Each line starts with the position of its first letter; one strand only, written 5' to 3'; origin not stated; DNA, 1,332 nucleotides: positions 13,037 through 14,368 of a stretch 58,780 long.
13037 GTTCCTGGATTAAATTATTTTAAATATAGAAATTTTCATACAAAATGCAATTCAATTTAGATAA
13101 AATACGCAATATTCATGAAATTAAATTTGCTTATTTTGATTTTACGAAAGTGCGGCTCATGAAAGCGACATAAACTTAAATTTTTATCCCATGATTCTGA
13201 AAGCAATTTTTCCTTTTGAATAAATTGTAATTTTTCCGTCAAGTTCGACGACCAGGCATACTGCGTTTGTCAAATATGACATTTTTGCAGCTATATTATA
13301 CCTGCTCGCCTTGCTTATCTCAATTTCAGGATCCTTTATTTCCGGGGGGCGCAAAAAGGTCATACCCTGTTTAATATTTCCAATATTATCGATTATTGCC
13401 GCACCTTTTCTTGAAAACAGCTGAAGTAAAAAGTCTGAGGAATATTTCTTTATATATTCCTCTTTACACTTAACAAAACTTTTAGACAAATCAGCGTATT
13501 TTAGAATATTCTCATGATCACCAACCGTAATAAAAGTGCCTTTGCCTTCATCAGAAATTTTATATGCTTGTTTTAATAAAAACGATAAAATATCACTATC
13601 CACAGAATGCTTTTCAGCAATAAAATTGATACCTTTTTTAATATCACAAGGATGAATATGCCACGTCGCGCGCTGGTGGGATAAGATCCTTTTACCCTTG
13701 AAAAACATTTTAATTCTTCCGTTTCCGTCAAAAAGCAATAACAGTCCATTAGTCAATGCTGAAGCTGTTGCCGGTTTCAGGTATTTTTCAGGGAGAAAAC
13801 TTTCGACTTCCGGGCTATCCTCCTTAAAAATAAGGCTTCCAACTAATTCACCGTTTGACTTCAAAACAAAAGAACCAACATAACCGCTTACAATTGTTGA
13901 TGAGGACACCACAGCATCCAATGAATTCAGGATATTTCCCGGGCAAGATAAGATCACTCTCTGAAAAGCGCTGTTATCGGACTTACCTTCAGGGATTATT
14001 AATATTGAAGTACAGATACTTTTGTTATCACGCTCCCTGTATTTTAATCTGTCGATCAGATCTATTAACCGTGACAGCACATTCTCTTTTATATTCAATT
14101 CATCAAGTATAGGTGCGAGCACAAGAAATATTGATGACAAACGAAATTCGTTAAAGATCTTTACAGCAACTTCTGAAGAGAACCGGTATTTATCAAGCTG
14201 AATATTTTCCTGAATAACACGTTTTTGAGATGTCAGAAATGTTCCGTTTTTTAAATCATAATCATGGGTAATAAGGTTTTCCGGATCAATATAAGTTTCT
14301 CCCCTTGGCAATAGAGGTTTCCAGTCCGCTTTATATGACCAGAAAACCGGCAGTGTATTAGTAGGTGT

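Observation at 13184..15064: Orphan protein fusing a PRTase-like domain to two degenerate diadenylate-cyclase (DAC/DisA_N)-like modules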

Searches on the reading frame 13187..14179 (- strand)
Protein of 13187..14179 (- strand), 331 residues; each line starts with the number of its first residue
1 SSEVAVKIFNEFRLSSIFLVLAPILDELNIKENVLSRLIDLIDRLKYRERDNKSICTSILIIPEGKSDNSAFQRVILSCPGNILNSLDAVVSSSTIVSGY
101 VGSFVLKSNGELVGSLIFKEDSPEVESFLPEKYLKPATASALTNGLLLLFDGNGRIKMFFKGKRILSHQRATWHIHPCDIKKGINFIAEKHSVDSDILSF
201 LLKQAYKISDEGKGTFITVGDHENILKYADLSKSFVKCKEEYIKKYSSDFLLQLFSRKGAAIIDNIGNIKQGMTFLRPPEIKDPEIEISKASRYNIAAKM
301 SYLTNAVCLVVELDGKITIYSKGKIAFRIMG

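Call 45: find_homologous_proteins(query=A4, max_evalue=0.001)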
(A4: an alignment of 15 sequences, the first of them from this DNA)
Query A4 (15 sequences): 8000 candidates shared short words with the query, none scored E <= 0.001.

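Call 73: search_protein_representatives(alignment_id=A4)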
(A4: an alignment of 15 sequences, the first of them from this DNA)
Query: 15 sequences, 332 profile positions. Proteins with E-value up to 0.001 (for the whole library): 2042; up to 1e-10: 480; up to 1e-30: 84. The best 150 are listed.
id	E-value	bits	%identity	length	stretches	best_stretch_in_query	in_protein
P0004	5.9e-145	498.6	-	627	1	1-332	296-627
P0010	2.7e-136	470.2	-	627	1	2-332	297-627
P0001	4.2e-127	439.9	-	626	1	1-332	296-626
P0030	5.2e-125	433.1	-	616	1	2-332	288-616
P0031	4.6e-124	429.9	-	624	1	1-332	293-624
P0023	2.0e-121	421.3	-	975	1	1-332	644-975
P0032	5.6e-121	419.8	-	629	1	1-332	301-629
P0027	2.3e-116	404.7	-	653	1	1-332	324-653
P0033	3.1e-110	384.5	-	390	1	4-327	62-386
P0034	1.9e-107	375.3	-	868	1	1-330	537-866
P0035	7.1e-107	373.4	-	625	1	2-332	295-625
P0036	9.6e-105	366.5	-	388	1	1-325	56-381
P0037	1.6e-103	362.5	-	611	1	1-332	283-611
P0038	2.3e-100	352.1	-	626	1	6-332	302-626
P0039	6.9e-100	350.5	-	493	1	2-332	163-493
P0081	9.9e-46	172.5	-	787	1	31-328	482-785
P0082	2.1e-45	171.4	-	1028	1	30-328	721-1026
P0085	4.1e-45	170.4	-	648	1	35-328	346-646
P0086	8.0e-44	166.2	-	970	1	30-328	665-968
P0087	1.2e-43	165.7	-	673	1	29-330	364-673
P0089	1.5e-40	155.4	-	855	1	18-331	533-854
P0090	1.5e-39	152.2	-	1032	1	26-328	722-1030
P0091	1.5e-38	148.9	-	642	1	17-329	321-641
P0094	6.9e-37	143.4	-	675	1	18-328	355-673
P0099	1.5e-33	132.5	-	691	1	27-326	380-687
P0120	1.1e-26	109.8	-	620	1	2-330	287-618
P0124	1.6e-25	106.1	-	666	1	25-325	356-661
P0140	1.9e-22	95.9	-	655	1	21-329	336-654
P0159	8.3e-20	87.3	-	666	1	122-329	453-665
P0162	1.6e-19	86.4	-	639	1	28-325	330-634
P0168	3.9e-19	85.0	-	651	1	22-327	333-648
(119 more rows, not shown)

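Call 75: search_protein_families(library=pfam, alignment_id=A5, max_evalue=0.001)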
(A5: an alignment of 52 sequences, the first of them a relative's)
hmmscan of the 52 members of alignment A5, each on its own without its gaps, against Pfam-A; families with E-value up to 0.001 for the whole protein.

A. member 1, P0034 (868 aa): 33 families (the best 25 are shown)
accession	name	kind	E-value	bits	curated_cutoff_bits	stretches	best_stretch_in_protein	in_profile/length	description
PF00515.34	TPR_1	-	3.4e-69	226.5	27.8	6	399-431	2-34/34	Tetratricopeptide repeat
PF07719.23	TPR_2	-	1.4e-58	190.6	27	6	298-329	3-34/34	Tetratricopeptide repeat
PF13181.12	TPR_8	-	1e-52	172.2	25.7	6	399-430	2-33/34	Tetratricopeptide repeat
PF13414.12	TPR_11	-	7.7e-50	166.8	26.8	6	307-344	5-42/42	TPR repeat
PF24390.1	PRTase-CE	-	1.7e-45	156.3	27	1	28-268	1-253/253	PRTase-CE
PF13431.12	TPR_17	-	6.5e-44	145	24.4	5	318-350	1-33/34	Tetratricopeptide repeat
PF13424.12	TPR_12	-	1.2e-30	106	30.1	4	399-462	4-75/77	Tetratricopeptide repeat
PF13432.12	TPR_16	-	6.7e-28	97.2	32.7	2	334-395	1-62/65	Tetratricopeptide repeat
PF13428.12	TPR_14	-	1.3e-27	93.9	23.5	2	399-439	2-42/44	Tetratricopeptide repeat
PF14559.12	TPR_19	-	2.3e-26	92.4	25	3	409-464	2-57/68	Tetratricopeptide repeat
PF13176.12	TPR_7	-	5.4e-23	79.5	27.9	0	299-330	2-35/36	Tetratricopeptide repeat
PF13371.12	TPR_9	-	1.3e-19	70.5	35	2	305-362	4-61/73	Tetratricopeptide repeat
PF23914.1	TPR_CcmH_CycH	-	9.8e-19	68.2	42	1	297-392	51-149/158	Cytochrome c-type biogenesis protein H TPR domain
PF13374.12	TPR_10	-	1.4e-17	63.5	27.5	0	402-427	6-31/42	Tetratricopeptide repeat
PF13174.12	TPR_6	-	1.9e-17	63.1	26.3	1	332-361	2-31/33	Tetratricopeptide repeat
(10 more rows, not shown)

B. families by the number of members that match (of 52 scanned): 66 families (the first 25 are shown)
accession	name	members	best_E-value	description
PF02457.21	DAC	51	1.4e-17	DisA bacterial checkpoint controller nucleotide-binding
PF05362.19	Lon_C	12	4.2e-11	Lon protease (S16) C-terminal proteolytic domain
PF12770.12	CHAT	6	2.8e-25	CHAT domain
PF13490.11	zf-HC2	6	1.4e-07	Putative zinc-finger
PF23562.2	AMP-binding_C_3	5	4.8e-16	AMP-binding enzyme C-terminal domain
PF24390.1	PRTase-CE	4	1.7e-45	PRTase-CE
PF00501.34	AMP-binding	4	2.6e-38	AMP-binding enzyme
PF13541.12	ChlI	4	3.3e-06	Subunit ChlI of Mg-chelatase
PF00515.34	TPR_1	2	3.4e-69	Tetratricopeptide repeat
PF07719.23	TPR_2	2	1.4e-58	Tetratricopeptide repeat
PF13424.12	TPR_12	2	1.2e-30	Tetratricopeptide repeat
PF00072.30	Response_reg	2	5e-08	Response regulator receiver domain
PF13412.12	HTH_24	2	1.2e-05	Winged helix-turn-helix DNA-binding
PF13181.12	TPR_8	1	1e-52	Tetratricopeptide repeat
PF03781.23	FGE-sulfatase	1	5.1e-51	Sulfatase-modifying factor enzyme 1-like domain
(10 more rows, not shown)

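Call 78: find_encoding_contigs(protein=P0033, flank=6000, max_places=3)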
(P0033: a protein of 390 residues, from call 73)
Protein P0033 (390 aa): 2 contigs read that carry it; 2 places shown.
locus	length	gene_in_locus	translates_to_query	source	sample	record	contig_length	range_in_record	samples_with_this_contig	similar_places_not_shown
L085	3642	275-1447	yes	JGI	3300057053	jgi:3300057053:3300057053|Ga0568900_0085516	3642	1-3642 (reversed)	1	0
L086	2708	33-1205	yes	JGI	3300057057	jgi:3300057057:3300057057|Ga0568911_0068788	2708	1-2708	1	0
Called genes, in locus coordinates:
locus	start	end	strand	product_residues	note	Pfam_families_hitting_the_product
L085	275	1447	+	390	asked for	PF02457:DAC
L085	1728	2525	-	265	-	-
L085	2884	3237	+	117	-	PF01909:NTP_transf_2, PF18765:Polbeta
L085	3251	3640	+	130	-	?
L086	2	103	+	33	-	?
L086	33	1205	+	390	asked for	PF02457:DAC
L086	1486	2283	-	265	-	-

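Call 94: search_protein_families(library=pfam, proteins=[P0081, P0082, P0085, P0086, P0087, P0089, P0090, P0091, P0094, P0099], max_evalue=0.001)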
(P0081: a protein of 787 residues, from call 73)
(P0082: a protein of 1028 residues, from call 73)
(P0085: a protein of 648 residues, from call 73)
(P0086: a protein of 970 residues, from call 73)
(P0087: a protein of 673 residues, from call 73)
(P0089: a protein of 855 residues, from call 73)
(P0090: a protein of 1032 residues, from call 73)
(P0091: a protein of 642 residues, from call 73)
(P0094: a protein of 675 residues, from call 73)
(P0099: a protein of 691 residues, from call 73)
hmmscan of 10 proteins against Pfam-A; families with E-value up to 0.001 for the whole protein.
P0081 (787 aa): 11 families
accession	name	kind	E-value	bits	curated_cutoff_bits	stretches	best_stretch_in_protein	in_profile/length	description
PF00989.32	PAS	-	1.7e-21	76.8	22.6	1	353-458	1-107/113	PAS fold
PF08447.18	PAS_3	-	6.3e-21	74.9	25.6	1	376-458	2-86/89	PAS fold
PF08448.16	PAS_4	-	4.8e-17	62.6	23.1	1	359-468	1-110/110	PAS fold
PF01590.32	GAF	-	2.1e-15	57.8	22.4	1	195-336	2-133/133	GAF domain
PF13426.13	PAS_9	-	3e-15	56.8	27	1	370-465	8-103/103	PAS domain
PF02457.21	DAC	-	1.3e-14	54.2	27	1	661-782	5-118/119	DisA bacterial checkpoint controller nucleotide-binding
PF13188.13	PAS_8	-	2e-13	50.1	21.8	2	353-414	1-61/65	PAS domain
PF14598.12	PAS_11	-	8.8e-11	42.2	25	1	367-462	6-101/109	PAS domain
PF12860.13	PAS_7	-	1.5e-06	28.7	27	1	51-164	1-114/115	PAS fold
PF13185.12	GAF_2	-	8.8e-05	23.2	28.6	1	194-337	3-136/136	GAF domain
PF13492.12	GAF_3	-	0.00018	22.4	27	1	194-337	1-128/129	GAF domain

P0082 (1028 aa): 3 families
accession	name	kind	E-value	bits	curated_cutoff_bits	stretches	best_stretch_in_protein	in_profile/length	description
PF00501.34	AMP-binding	-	6.4e-33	114.5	29.9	1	21-429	9-384/384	AMP-binding enzyme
PF02457.21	DAC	-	1.4e-17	63.8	27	1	901-1023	5-118/119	DisA bacterial checkpoint controller nucleotide-binding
PF23562.2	AMP-binding_C_3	-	7.5e-11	42.9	20.8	1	478-524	4-51/124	AMP-binding enzyme C-terminal domain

P0085 (648 aa): 3 families
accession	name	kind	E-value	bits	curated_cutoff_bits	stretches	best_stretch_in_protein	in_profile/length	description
PF02457.21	DAC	-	1.5e-16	60.5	27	1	523-643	5-118/119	DisA bacterial checkpoint controller nucleotide-binding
PF23562.2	AMP-binding_C_3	-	1.6e-14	54.8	20.8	1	134-185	3-55/124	AMP-binding enzyme C-terminal domain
PF00501.34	AMP-binding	-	1.2e-08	34.6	29.9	1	12-95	286-384/384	AMP-binding enzyme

P0086 (970 aa): 3 families
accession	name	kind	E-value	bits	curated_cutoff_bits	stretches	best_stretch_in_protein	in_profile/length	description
PF00501.34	AMP-binding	-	3.9e-37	128.4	29.9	1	34-442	7-380/384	AMP-binding enzyme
PF23562.2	AMP-binding_C_3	-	4.8e-16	59.7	20.8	1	485-614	3-121/124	AMP-binding enzyme C-terminal domain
PF02457.21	DAC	-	3.7e-14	52.8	27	1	845-965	5-118/119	DisA bacterial checkpoint controller nucleotide-binding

P0087 (673 aa): 2 families
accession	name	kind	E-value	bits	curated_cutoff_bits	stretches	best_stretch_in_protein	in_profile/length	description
PF02457.21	DAC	-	2.3e-12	47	27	1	545-668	3-118/119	DisA bacterial checkpoint controller nucleotide-binding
PF13490.11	zf-HC2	-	4.3e-06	27.2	22.2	1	41-64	11-34/35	Putative zinc-finger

P0089 (855 aa): 1 family
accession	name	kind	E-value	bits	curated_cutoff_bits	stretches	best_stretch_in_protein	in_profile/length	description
PF02457.21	DAC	-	5.3e-15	55.5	27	1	739-848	14-118/119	DisA bacterial checkpoint controller nucleotide-binding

P0090 (1032 aa): 3 families
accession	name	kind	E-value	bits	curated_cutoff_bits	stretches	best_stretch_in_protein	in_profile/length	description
PF00501.34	AMP-binding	-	2.6e-38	132.3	29.9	1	57-458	17-384/384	AMP-binding enzyme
PF02457.21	DAC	-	4.9e-13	49.1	27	1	908-1027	6-118/119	DisA bacterial checkpoint controller nucleotide-binding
PF23562.2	AMP-binding_C_3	-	1.1e-08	36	20.8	1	497-541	3-48/124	AMP-binding enzyme C-terminal domain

P0091 (642 aa): 3 families
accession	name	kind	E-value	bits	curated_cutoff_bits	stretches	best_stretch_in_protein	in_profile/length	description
PF02457.21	DAC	-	4.8e-16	58.9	27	1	516-637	5-118/119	DisA bacterial checkpoint controller nucleotide-binding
PF05362.19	Lon_C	-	4.2e-11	43.2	21.1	1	187-285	103-201/205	Lon protease (S16) C-terminal proteolytic domain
PF13490.11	zf-HC2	-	0.0009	19.7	22.2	0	28-53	10-35/35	Putative zinc-finger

P0094 (675 aa): 2 families
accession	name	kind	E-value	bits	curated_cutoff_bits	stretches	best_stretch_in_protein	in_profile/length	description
PF02457.21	DAC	-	3.2e-14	53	27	1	547-670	3-118/119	DisA bacterial checkpoint controller nucleotide-binding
PF05362.19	Lon_C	-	8.6e-11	42.2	21.1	1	210-315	94-201/205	Lon protease (S16) C-terminal proteolytic domain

P0099 (691 aa): 3 families
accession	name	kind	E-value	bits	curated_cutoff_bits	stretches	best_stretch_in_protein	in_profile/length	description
PF02457.21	DAC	-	8.3e-12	45.2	27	1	566-686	6-118/119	DisA bacterial checkpoint controller nucleotide-binding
PF05362.19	Lon_C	-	4.2e-11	43.2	21.1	1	191-327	74-202/205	Lon protease (S16) C-terminal proteolytic domain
PF13490.11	zf-HC2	-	0.0006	20.3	22.2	0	46-70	10-34/35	Putative zinc-finger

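Call 102: search_protein_families(library=pfam, proteins=[P0120, P0140, P0162, P0168, P0124, P0159], max_evalue=0.001)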
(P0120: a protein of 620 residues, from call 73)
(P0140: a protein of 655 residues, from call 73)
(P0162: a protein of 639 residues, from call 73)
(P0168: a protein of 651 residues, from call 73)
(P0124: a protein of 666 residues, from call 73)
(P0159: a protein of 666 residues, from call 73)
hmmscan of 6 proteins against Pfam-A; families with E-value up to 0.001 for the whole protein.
P0120 (620 aa): 1 family
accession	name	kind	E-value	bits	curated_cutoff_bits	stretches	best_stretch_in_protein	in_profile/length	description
PF24390.1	PRTase-CE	-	7.2e-35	121.5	27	1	18-252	3-252/253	PRTase-CE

P0140 (655 aa): 3 families
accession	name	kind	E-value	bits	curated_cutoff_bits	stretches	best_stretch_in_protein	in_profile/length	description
PF02457.21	DAC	-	3.6e-07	30.2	27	1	561-650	29-118/119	DisA bacterial checkpoint controller nucleotide-binding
PF13541.12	ChlI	-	0.00059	20.2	27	0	188-270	37-121/121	Subunit ChlI of Mg-chelatase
PF05362.19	Lon_C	-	0.00066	19.7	21.1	0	192-297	92-200/205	Lon protease (S16) C-terminal proteolytic domain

P0162 (639 aa): 2 families
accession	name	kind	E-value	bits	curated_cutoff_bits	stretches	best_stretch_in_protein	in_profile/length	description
PF02457.21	DAC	-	3.1e-07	30.5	27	1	510-634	3-118/119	DisA bacterial checkpoint controller nucleotide-binding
PF05362.19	Lon_C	-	0.0003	20.8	21.1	1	193-280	90-181/205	Lon protease (S16) C-terminal proteolytic domain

P0168 (651 aa): 1 family
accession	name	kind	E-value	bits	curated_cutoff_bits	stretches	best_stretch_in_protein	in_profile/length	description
PF02457.21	DAC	-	1.1e-08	35.1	27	1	524-646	3-118/119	DisA bacterial checkpoint controller nucleotide-binding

P0124 (666 aa): 2 families
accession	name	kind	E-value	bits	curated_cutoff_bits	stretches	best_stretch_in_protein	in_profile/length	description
PF02457.21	DAC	-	8.7e-06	25.8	27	1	562-661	23-118/119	DisA bacterial checkpoint controller nucleotide-binding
PF05362.19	Lon_C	-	0.00033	20.7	21.1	1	214-302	110-199/205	Lon protease (S16) C-terminal proteolytic domain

P0159 (666 aa): 3 families
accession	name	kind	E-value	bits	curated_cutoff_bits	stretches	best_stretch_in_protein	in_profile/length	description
PF02457.21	DAC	-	3.3e-09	36.8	27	1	537-661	3-118/119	DisA bacterial checkpoint controller nucleotide-binding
PF13541.12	ChlI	-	0.00011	22.5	27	1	193-276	37-121/121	Subunit ChlI of Mg-chelatase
PF05362.19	Lon_C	-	0.00014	21.9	21.1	1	211-303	107-200/205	Lon protease (S16) C-terminal proteolytic domain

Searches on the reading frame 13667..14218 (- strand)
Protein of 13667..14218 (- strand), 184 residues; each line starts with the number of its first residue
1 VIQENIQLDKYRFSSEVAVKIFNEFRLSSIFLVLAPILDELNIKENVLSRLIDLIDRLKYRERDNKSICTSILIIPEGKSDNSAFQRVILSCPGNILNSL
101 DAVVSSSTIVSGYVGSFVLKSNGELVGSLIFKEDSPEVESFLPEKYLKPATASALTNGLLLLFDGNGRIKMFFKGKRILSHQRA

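Call 38: search_solved_structures(query=A2, max_evalue=10, show_alignments=2)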
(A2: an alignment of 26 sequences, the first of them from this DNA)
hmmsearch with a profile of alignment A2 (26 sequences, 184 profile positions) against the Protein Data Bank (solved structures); distinct sequences matched with E-value up to 10: 4.
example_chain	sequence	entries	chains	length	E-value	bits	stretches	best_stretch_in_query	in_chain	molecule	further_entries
1ijt_A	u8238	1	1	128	0.52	12.9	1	117-169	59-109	fibroblast growth factor 4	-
9fqr_3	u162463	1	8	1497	1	12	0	23-63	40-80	EF-hand calcium binding domain 6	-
7rro_t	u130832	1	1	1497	1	12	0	23-63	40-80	EFCAB6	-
4o2w_A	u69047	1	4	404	2.4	10.7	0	104-133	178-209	E3 ubiquitin-protein ligase HERC1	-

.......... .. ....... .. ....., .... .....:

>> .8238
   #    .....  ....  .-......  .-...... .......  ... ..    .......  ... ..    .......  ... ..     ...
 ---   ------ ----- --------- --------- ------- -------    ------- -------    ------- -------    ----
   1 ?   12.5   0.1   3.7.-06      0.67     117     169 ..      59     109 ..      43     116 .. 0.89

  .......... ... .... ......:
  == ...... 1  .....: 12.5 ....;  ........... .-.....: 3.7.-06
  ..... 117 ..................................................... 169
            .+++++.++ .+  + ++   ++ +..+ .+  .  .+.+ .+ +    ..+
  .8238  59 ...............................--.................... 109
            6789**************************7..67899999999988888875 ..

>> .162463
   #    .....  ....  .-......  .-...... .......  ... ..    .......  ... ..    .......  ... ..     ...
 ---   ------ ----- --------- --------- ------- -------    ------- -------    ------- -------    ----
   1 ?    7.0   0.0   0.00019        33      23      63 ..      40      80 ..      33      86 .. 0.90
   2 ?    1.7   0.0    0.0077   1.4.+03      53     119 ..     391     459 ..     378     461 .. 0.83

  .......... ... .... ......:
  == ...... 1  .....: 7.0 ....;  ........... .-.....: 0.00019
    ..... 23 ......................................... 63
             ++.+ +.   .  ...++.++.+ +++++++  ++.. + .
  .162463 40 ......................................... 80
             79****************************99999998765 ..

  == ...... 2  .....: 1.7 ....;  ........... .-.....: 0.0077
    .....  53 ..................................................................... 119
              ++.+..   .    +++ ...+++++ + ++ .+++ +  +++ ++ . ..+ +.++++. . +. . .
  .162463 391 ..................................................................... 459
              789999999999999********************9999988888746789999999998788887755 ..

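Call 60: predict_structure(alignment_id=A2)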
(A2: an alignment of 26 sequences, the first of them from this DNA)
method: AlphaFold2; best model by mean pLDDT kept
length: 184 residues; sequences in the alignment: 26
mean_pLDDT: 87.0   pTM: 0.85
mean pLDDT of the five models: 87.0, 86.0, 85.9, 85.2, 82.0
residues with pLDDT >= 90: 97; 70-90: 72; 50-70: 14; < 50: 1
segments of 3 or more residues with pLDDT < 50: none
pLDDT, mean of each block of 10 residues (from residue 1): 65 83 84 89 92 92 91 90 82 89 88 94 93 72 90 94 92 92 68
secondary structure, 60 per line:
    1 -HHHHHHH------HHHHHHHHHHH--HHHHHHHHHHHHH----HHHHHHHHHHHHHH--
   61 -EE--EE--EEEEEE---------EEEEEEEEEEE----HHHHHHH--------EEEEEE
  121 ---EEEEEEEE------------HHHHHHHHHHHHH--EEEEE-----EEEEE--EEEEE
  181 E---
elements in order: H2-8 H15-25 H28-40 H45-58 E70-75 E85-95 H100-106 E115-120 E124-131 H144-156 E159-163 E169-173 E176-181

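Call 63: fold_search(model_id=the predicted structure, library=pdb)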
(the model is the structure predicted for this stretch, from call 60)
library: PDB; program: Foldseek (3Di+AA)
matches with E <= 10: 152; with E <= 0.001: 70
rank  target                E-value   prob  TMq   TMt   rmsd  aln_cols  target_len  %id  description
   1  9g0g_B                3.8e-06  1.00  0.52  0.60   5.3       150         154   13  BsCdaA in complex with Compound 7 (released 2025-05-14)
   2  8ogk_A                4.3e-06  1.00  0.51  0.60   5.2       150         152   13  Crystal structure of CdaA from Bacillus subtilis co-crystallized with DMSO (released 2024-03-27)
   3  6hvm_B                5.5e-06  1.00  0.50  0.58   5.6       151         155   13  Structural characterization of CdaA-APO (released 2019-06-05)
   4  8c4n_B                7.0e-06  1.00  0.53  0.58   4.4       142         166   12  CdaA-AMP complex (released 2023-06-07)
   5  7dfx_A                7.5e-06  1.00  0.53  0.61   4.1       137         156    8  Structure and function of Diadenylate cyclase DacM in Mycoplasma ovipneumoniae (released 2021-11-17)
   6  8c4j_B                8.0e-06  1.00  0.52  0.61   4.4       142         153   13  CdaA-compound 4 complex (released 2023-06-07)
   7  8ogn_A                1.6e-05  1.00  0.49  0.58   4.7       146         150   12  PanDDA analysis group deposition -- CdaA in complex with fragment F2X-Entry A09 (released 2024-03-27)
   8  8ogo_B                1.6e-05  1.00  0.49  0.58   5.2       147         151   12  PanDDA analysis group deposition -- CdaA in complex with fragment F2X-Entry A12 (released 2024-03-27)
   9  6hvl_B                1.6e-05  1.00  0.47  0.54   5.9       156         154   13  CdaA complex with c-di-AMP and AMP (released 2019-06-05)
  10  7dg0_A                1.7e-05  1.00  0.54  0.62   4.2       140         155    8  Structure and function of Diadenylate cyclase DacM in Mycoplasma ovipneumoniae (released 2021-11-17)
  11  8ohk_A                1.7e-05  1.00  0.49  0.59   4.7       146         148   12  PanDDA analysis group deposition -- CdaA in complex with fragment F2X-Entry H01 (released 2024-04-03)
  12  8ogk_B                1.8e-05  1.00  0.49  0.58   4.7       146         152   12  Crystal structure of CdaA from Bacillus subtilis co-crystallized with DMSO (released 2024-03-27)
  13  8s45_B                1.8e-05  1.00  0.50  0.57   4.8       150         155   13  CdaA-E05 complex (released 2024-06-19)
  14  8ofj_A                1.9e-05  1.00  0.50  0.59   4.4       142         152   10  Mycoplasma pneumoniae CdaM (released 2023-06-21)
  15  8c4q_B                1.9e-05  1.00  0.49  0.58   4.7       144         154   14  CdaA-Apo (released 2023-06-07)
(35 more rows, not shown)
